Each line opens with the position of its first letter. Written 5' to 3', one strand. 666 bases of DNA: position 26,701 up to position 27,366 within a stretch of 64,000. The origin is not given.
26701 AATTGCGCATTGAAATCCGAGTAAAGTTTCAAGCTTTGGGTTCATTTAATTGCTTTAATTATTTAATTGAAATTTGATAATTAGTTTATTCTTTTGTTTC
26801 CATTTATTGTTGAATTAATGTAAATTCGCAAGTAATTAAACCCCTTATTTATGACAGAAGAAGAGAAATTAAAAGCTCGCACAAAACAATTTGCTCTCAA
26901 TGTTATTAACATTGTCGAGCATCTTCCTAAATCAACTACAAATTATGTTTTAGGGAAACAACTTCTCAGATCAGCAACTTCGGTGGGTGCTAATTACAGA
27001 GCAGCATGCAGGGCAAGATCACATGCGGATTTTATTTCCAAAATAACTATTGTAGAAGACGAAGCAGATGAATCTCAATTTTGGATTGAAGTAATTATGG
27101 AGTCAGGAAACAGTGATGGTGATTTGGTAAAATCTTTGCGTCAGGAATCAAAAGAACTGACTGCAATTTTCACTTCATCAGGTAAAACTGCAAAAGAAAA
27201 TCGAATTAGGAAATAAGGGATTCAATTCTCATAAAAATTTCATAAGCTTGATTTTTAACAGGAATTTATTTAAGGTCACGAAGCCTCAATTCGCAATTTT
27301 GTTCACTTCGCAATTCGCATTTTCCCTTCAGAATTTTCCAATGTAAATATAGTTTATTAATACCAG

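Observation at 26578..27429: Four-helix-bundle (Avd / 23S-IVS family) gene sitting in the loop of a nested two-tier inverted repeat between convergent genes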

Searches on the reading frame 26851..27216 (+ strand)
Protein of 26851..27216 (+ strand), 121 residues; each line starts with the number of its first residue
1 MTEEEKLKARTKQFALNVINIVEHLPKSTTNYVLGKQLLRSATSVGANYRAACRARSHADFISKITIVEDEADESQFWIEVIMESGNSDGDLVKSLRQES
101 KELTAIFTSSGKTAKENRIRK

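Call 6: search_protein_families(library=pfam, proteins=[window:26851-27216:+])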
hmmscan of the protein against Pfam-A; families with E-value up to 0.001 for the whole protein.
window:26851-27216:+ (121 aa): 1 family
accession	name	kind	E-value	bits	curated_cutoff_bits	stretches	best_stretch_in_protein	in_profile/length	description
PF05635.17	23S_rRNA_IVP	-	2.9e-17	63.3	33.8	1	9-107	7-104/106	23S rRNA-intervening sequence protein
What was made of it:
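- On REPIN / RAYT: The only Pfam match is PF05635 (call 6).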

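Call 7: search_protein_families(library=ncbifam, proteins=[window:26851-27216:+])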
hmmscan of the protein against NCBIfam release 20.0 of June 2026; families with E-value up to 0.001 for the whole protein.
window:26851-27216:+ (121 aa): 2 families
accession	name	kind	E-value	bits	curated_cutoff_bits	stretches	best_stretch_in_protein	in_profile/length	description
TIGR02436.1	TIGR02436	subfamily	5.8e-25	87.6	24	1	9-114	3-108/109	four helix bundle protein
NF008912.0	PRK12275.1-6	subfamily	0.00012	22.1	124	1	19-116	17-113/117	hypothetical protein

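Call 23: find_homologous_proteins(query=window:26851-27213:+)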
Query window:26851-27213:+ (121 aa): 7999 proteins with E <= 0.001 among 8000 candidates; the best 120 are listed.
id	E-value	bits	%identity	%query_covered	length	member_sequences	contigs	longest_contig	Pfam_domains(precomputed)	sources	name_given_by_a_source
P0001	3.1e-65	235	92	100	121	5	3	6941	PF05635.18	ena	-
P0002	3.2e-56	206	83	100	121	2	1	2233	PF05635.18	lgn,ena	-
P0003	1.9e-42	162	69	94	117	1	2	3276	PF05635.18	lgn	-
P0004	8.0e-42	160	68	98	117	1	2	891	PF05635.18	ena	-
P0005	5.6e-41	157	67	94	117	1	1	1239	PF05635.18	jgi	jgi:four helix bundle protein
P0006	7.3e-41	156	65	96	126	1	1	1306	PF05635.18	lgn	-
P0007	1.2e-40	156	67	93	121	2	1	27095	PF05635.18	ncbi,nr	ncbi:MAG TPA: four helix bundle protein [Mucilaginibacter sp.]|nr:four helix bundle protein [Mucilag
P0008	1.5e-40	155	66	94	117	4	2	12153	PF05635.18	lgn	-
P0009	1.5e-40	155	72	95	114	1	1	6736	PF05635.18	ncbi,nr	ncbi:MAG: four helix bundle protein [Ignavibacteriae bacterium]|nr:four helix bundle protein [Ignavi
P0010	1.5e-40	155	67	95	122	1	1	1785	PF05635.18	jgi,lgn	-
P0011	1.7e-40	155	66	95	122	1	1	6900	PF05635.18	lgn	-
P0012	2.5e-40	155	68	92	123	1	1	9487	PF05635.18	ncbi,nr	ncbi:MAG TPA: four helix bundle protein [Mucilaginibacter sp.]|nr:four helix bundle protein [Mucilag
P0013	2.5e-40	155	67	93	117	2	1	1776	PF05635.18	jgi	jgi:four helix bundle protein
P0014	2.5e-40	155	67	96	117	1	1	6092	PF05635.18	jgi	jgi:four helix bundle protein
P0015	2.5e-40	155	69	94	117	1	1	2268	PF05635.18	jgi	jgi:four helix bundle protein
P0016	2.8e-40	155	69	94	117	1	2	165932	PF05635.18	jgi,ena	jgi:four helix bundle protein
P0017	2.8e-40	155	69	94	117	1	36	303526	PF05635.18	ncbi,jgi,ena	jgi:four helix bundle protein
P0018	2.8e-40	155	69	94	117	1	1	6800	PF05635.18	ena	-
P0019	2.9e-40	155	69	94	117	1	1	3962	PF05635.18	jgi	jgi:four helix bundle protein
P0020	3.2e-40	154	63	95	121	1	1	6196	PF05635.18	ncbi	-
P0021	4.1e-40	154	69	94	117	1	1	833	PF05635.18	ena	-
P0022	5.2e-40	154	66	98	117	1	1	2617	PF05635.18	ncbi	-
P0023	5.2e-40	154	69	94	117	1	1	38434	PF05635.18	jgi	-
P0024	7.1e-40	153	69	94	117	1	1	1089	PF05635.18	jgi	-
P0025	7.1e-40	153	70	93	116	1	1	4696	PF05635.18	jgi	jgi:four helix bundle protein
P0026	7.2e-40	153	68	94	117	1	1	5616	PF05635.18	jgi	-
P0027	7.2e-40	153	68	94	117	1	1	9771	PF05635.18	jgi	-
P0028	7.4e-40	153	67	94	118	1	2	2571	PF05635.18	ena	-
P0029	9.7e-40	153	68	94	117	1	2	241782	PF05635.18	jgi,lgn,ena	jgi:four helix bundle protein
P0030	1.0e-39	153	66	95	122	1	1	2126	PF05635.18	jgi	jgi:four helix bundle protein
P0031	1.2e-39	153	70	93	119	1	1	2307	PF05635.18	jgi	jgi:four helix bundle protein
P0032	1.4e-39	152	67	94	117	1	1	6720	PF05635.18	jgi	jgi:four helix bundle protein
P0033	1.4e-39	152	64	95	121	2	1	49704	PF05635.18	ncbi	-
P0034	1.4e-39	152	69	94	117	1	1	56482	PF05635.18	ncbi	-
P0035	1.8e-39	152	66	95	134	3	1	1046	PF05635.18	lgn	-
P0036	2.6e-39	151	67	98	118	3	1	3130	PF05635.18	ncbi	-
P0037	2.9e-39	151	63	99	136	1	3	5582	PF05635.18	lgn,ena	-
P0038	3.5e-39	151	68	94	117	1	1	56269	PF05635.18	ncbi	-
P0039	3.6e-39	151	66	94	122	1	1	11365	PF05635.18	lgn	-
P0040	3.6e-39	151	68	94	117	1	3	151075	PF05635.18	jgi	jgi:four helix bundle protein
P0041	4.0e-39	151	63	94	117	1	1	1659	PF05635.18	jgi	jgi:four helix bundle protein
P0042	4.2e-39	151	66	96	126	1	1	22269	PF05635.18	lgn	-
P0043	4.4e-39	151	66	93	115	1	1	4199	PF05635.18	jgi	-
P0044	4.8e-39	151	65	94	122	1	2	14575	PF05635.18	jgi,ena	jgi:four helix bundle protein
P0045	4.9e-39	151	62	100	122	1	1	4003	PF05635.18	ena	-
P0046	5.0e-39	151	67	98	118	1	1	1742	PF05635.18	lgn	-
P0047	5.1e-39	151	63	96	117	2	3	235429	PF05635.18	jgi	jgi:four helix bundle protein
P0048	5.1e-39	151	69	94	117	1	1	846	PF05635.18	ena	-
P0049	5.1e-39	151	66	94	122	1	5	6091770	PF05635.18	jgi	jgi:four helix bundle protein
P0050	5.2e-39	151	68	94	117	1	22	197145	PF05635.18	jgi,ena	jgi:four helix bundle protein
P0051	6.7e-39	150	66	93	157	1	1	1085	PF05635.18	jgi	jgi:four helix bundle protein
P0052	7.0e-39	150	71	93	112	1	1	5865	PF05635.18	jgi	-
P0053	7.2e-39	150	64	95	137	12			PF05635.18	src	-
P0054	7.7e-39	150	67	98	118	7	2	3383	PF05635.18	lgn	-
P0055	8.9e-39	150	63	95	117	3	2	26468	PF05635.18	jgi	jgi:four helix bundle protein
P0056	9.3e-39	150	67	95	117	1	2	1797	PF05635.18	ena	-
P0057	9.5e-39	150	66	89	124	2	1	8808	PF05635.18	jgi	-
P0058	1.3e-38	149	68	97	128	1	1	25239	PF05635.18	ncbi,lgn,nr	ncbi:MAG: four helix bundle protein [Bacteroidetes bacterium]|nr:four helix bundle protein [Bacteroi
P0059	1.3e-38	149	63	96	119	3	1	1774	PF05635.18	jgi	jgi:four helix bundle protein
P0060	1.4e-38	149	64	93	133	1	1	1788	PF05635.18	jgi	jgi:four helix bundle protein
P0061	1.4e-38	149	68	94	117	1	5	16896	PF05635.18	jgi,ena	jgi:four helix bundle protein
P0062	1.4e-38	149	63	95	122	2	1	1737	PF05635.18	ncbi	-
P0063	1.6e-38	149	63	96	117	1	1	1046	PF05635.18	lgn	-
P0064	1.7e-38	149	67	98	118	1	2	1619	PF05635.18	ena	-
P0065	1.7e-38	149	66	94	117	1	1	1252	PF05635.18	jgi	jgi:four helix bundle protein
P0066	1.7e-38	149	65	93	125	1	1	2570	PF05635.18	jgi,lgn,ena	-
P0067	1.8e-38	149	65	94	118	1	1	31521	PF05635.18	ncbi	ncbi:MAG: four helix bundle protein [Chitinophagales bacterium]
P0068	1.8e-38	149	63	95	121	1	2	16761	PF05635.18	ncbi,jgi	jgi:four helix bundle protein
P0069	2.0e-38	149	60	98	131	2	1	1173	PF05635.18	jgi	jgi:four helix bundle protein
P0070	2.6e-38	148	64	94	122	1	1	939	PF05635.18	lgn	-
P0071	2.6e-38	148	68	93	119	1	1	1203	PF05635.18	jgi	jgi:four helix bundle protein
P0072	2.6e-38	148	63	99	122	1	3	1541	PF05635.18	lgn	-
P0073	2.6e-38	148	66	98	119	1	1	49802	PF05635.18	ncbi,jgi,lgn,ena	jgi:four helix bundle protein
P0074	2.9e-38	148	66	92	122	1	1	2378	PF05635.18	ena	-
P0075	2.9e-38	148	65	98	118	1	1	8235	PF05635.18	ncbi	-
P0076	3.2e-38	148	66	93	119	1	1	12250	PF05635.18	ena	-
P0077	3.3e-38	148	63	96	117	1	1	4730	PF05635.18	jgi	jgi:four helix bundle protein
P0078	3.4e-38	148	62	94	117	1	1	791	PF05635.18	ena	-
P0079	3.7e-38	148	64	98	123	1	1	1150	PF05635.18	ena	-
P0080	3.7e-38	148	65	98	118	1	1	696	PF05635.18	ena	-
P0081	3.8e-38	148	66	94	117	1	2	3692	PF05635.18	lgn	-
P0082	4.0e-38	148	65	96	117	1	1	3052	PF05635.18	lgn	-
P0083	4.3e-38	148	64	92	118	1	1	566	PF05635.18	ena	-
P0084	4.4e-38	148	68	93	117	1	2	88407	PF05635.18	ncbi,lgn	-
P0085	4.7e-38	147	65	92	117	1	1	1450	PF05635.18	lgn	-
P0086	5.0e-38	147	62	95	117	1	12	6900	PF05635.18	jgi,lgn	-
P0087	5.1e-38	147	63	98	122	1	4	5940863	PF05635.18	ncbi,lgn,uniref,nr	ncbi:four helix bundle protein [Flavisolibacter tropicus]|uniref:Four helix bundle protein n=1 Tax=F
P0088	5.2e-38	147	64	94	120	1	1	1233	PF05635.18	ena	-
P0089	5.4e-38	147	63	94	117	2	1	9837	PF05635.18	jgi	jgi:four helix bundle protein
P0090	5.5e-38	147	62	96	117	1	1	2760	PF05635.18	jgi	jgi:four helix bundle protein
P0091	5.8e-38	147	63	95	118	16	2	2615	PF05635.18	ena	-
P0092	6.1e-38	147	62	93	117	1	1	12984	PF05635.18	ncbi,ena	-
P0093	6.9e-38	147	63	97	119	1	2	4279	PF05635.18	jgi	jgi:four helix bundle protein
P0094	7.0e-38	147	64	93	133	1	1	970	PF05635.18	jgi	-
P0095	7.1e-38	147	64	92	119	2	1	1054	PF05635.18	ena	-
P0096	7.1e-38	147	64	93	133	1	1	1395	PF05635.18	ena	-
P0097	7.3e-38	147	64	98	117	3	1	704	PF05635.18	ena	-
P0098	7.6e-38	147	61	98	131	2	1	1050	PF05635.18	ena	-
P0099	7.7e-38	147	64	99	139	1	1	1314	PF05635.18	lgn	-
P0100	7.8e-38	147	62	94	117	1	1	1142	PF05635.18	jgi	jgi:four helix bundle protein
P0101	7.8e-38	147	62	93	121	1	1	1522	PF05635.18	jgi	jgi:four helix bundle protein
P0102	7.9e-38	147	62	94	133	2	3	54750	PF05635.18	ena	-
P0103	8.0e-38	147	62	94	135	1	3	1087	PF05635.18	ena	-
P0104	8.0e-38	147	63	94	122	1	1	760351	PF05635.18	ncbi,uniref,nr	ncbi:four helix bundle protein [Mucilaginibacter myungsuensis]|uniref:Four helix bundle protein n=2 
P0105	8.0e-38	147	66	95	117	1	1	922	PF05635.18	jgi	jgi:four helix bundle protein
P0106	8.1e-38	147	62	94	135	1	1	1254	PF05635.18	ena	-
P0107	8.9e-38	147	64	98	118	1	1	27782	PF05635.18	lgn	-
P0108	9.3e-38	146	66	93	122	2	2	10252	PF05635.18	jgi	-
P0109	9.4e-38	146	63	96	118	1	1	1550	PF05635.18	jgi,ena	jgi:four helix bundle protein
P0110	9.4e-38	146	64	99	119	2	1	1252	PF05635.18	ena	-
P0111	9.4e-38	146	63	95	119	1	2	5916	PF05635.18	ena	-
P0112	9.4e-38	146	63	97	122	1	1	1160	PF05635.18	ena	-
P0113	1.0e-37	146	63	93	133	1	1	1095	PF05635.18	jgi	-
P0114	1.1e-37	146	63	94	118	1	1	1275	PF05635.18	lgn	-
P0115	1.1e-37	146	65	92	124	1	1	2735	PF05635.18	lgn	-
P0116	1.1e-37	146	65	95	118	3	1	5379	PF05635.18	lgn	-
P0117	1.2e-37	146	67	92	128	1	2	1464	PF05635.18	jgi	jgi:four helix bundle protein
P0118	1.2e-37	146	62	96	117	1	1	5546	PF05635.18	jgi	jgi:four helix bundle protein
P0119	1.2e-37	146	61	99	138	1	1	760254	PF05635.18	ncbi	ncbi:four helix bundle protein [Mucilaginibacter myungsuensis]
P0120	1.2e-37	146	62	95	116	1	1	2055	PF05635.18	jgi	jgi:four helix bundle protein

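Call 24: find_encoding_contigs(protein=P0001, flank=5000, max_places=6)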
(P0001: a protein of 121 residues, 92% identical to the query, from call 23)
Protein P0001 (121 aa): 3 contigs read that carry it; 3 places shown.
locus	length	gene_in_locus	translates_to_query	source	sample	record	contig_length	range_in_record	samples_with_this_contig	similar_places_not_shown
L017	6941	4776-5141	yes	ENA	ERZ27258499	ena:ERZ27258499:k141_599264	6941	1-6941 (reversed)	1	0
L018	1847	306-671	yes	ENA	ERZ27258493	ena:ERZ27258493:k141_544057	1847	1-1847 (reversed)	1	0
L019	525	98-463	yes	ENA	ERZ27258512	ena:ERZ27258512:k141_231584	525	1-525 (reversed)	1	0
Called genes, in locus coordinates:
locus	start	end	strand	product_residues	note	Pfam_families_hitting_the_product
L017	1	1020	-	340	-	?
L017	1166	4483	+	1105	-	PF01433:Peptidase_M1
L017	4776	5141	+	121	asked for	PF05635:23S_rRNA_IVP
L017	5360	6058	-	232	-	PF02527:GidB, PF13847:Methyltransf_31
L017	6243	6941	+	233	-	?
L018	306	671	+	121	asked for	PF05635:23S_rRNA_IVP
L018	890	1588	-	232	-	PF02527:GidB, PF13847:Methyltransf_31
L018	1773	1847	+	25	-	?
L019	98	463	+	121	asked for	PF05635:23S_rRNA_IVP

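Call 25: find_encoding_contigs(protein=P0002, flank=5000, max_places=6)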
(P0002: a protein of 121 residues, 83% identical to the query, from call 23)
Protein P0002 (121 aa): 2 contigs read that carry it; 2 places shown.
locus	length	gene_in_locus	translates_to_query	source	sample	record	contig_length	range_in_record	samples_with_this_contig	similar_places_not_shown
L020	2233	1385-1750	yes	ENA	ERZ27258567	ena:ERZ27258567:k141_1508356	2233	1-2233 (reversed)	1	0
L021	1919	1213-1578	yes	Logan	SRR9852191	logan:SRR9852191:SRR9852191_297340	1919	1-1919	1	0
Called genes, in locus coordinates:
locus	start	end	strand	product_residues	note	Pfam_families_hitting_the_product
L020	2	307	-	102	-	?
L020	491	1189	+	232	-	PF02527:GidB, PF13847:Methyltransf_31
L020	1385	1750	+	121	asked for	PF05635:23S_rRNA_IVP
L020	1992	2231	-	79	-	?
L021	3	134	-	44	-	?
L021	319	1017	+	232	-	PF02527:GidB, PF13847:Methyltransf_31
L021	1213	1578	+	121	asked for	PF05635:23S_rRNA_IVP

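Call 31: find_encoding_contigs(protein=P0017, flank=2500, max_places=10)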
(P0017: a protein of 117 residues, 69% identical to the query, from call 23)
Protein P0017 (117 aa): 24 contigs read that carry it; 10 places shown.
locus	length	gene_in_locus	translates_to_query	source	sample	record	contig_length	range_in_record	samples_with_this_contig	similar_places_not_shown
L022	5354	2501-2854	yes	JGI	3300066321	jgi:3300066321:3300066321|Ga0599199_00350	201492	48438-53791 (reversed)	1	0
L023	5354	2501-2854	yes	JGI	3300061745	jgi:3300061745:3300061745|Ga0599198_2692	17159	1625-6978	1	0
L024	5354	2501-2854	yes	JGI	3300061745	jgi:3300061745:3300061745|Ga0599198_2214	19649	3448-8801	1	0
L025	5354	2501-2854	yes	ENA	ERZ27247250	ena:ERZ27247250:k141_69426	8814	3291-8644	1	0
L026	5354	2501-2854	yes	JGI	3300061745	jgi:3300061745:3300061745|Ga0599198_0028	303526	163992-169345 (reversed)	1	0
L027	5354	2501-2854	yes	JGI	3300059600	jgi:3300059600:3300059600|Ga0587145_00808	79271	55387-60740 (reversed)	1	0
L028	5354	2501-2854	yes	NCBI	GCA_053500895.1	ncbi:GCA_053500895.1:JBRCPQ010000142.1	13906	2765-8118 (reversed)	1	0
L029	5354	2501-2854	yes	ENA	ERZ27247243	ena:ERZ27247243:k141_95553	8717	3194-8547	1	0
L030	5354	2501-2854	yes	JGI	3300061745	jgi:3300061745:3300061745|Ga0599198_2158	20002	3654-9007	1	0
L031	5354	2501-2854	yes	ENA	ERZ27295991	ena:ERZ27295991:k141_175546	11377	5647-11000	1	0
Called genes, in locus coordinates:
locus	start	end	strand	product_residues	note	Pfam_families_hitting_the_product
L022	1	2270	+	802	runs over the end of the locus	PF03477:ATP-cone, PF00317:Ribonuc_red_lgN, PF02867:Ribonuc_red_lgC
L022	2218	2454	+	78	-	-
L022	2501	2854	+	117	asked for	PF05635:23S_rRNA_IVP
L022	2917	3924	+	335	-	PF00268:Ribonuc_red_sm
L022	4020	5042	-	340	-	-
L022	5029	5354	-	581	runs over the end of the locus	PF00929:RNase_T, PF01541:GIY-YIG, PF27096:UvrC_M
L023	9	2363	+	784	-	PF00317:Ribonuc_red_lgN, PF02867:Ribonuc_red_lgC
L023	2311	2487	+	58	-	-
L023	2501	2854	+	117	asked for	PF05635:23S_rRNA_IVP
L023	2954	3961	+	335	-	PF00268:Ribonuc_red_sm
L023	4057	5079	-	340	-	-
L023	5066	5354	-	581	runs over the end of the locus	PF00929:RNase_T, PF01541:GIY-YIG, PF27096:UvrC_M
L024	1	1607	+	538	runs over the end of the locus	PF03477:ATP-cone, PF00317:Ribonuc_red_lgN, PF02867:Ribonuc_red_lgC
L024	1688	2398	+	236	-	PF02867:Ribonuc_red_lgC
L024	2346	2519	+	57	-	-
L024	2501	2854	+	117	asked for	PF05635:23S_rRNA_IVP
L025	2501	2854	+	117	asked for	PF05635:23S_rRNA_IVP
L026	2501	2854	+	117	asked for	PF05635:23S_rRNA_IVP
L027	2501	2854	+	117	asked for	PF05635:23S_rRNA_IVP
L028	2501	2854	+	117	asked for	PF05635:23S_rRNA_IVP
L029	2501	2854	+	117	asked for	PF05635:23S_rRNA_IVP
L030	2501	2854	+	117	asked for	PF05635:23S_rRNA_IVP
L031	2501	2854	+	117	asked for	PF05635:23S_rRNA_IVP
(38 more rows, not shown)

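Call 32: find_encoding_contigs(protein=P0087, flank=2500, max_places=10)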
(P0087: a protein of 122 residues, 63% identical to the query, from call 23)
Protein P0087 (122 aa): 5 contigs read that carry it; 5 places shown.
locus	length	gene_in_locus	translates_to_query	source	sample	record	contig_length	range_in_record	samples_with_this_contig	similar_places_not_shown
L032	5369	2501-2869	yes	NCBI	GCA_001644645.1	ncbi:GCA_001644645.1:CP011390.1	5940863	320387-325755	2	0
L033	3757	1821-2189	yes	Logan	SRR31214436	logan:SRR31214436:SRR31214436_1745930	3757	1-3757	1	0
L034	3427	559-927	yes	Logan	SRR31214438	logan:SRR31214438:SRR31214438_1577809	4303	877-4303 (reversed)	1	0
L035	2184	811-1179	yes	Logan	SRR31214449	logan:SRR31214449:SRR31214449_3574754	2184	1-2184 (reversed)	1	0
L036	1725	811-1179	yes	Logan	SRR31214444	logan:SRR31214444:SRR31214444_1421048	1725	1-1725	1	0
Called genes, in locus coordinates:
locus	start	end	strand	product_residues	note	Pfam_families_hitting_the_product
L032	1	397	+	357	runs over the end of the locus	PF02606:LpxK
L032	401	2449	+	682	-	PF08206:OB_RNB, PF25049:OB_HELZ2 (faint), PF08206:OB_RNB, PF17876:CSD2, PF00773:RNB, PF00575:S1 (weak)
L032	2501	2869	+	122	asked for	PF05635:23S_rRNA_IVP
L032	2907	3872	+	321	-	PF00348:polyprenyl_synt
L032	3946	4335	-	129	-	-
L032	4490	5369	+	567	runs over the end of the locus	PF13520:AA_permease_2, PF00324:AA_permease, PF13906:AA_permease_C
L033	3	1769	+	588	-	?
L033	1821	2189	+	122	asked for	PF05635:23S_rRNA_IVP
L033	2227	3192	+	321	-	PF00348:polyprenyl_synt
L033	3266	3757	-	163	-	?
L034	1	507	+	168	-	?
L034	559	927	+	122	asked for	PF05635:23S_rRNA_IVP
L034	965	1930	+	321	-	PF00348:polyprenyl_synt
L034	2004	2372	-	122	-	-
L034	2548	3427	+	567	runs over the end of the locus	PF13520:AA_permease_2, PF00324:AA_permease, PF13906:AA_permease_C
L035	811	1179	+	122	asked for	PF05635:23S_rRNA_IVP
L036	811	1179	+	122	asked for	PF05635:23S_rRNA_IVP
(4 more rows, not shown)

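Call 40: find_related_loci(query=window:26851-27213:+, collection=viral_contigs, flank=1500)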
Query window:26851-27213:+ (121 aa) in viral_contigs; peptide patterns used: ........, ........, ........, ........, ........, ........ (x = any residue, [..] = any of these).
47 stretches matched a pattern; 3 encode a relative of the query (tblastn E <= 1e-3); 3 distinct loci.
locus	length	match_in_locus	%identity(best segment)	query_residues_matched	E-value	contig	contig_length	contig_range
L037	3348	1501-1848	49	3-118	2e-33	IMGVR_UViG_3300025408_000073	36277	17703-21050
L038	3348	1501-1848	49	3-118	2e-33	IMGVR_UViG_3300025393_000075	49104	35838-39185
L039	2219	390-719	50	6-115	1e-26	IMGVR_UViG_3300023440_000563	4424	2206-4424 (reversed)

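Call 45: find_related_loci(query=A2, collection=viral_contigs, flank=1500)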
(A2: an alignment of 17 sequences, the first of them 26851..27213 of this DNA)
Query A2 (121 aa) in viral_contigs; peptide patterns used: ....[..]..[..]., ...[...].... (x = any residue, [..] = any of these).
105 stretches matched a pattern; 6 encode a relative of the query (tblastn E <= 1e-3); 6 distinct loci.
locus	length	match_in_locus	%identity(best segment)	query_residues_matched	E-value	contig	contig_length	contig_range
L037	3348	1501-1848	49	3-118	5e-33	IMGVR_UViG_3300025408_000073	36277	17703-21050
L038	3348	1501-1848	49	3-118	5e-33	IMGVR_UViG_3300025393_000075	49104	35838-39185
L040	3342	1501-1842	53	5-118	2e-31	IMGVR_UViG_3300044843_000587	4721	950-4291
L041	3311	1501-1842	53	5-118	2e-31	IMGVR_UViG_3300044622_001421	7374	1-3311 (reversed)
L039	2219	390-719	50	6-115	3e-26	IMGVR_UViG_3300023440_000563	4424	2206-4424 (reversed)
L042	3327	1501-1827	42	7-115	3e-25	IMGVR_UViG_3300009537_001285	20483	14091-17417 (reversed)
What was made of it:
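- Tried and rejected: Two scans of viral_contigs returned only six FHB loci (calls 40, 45).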
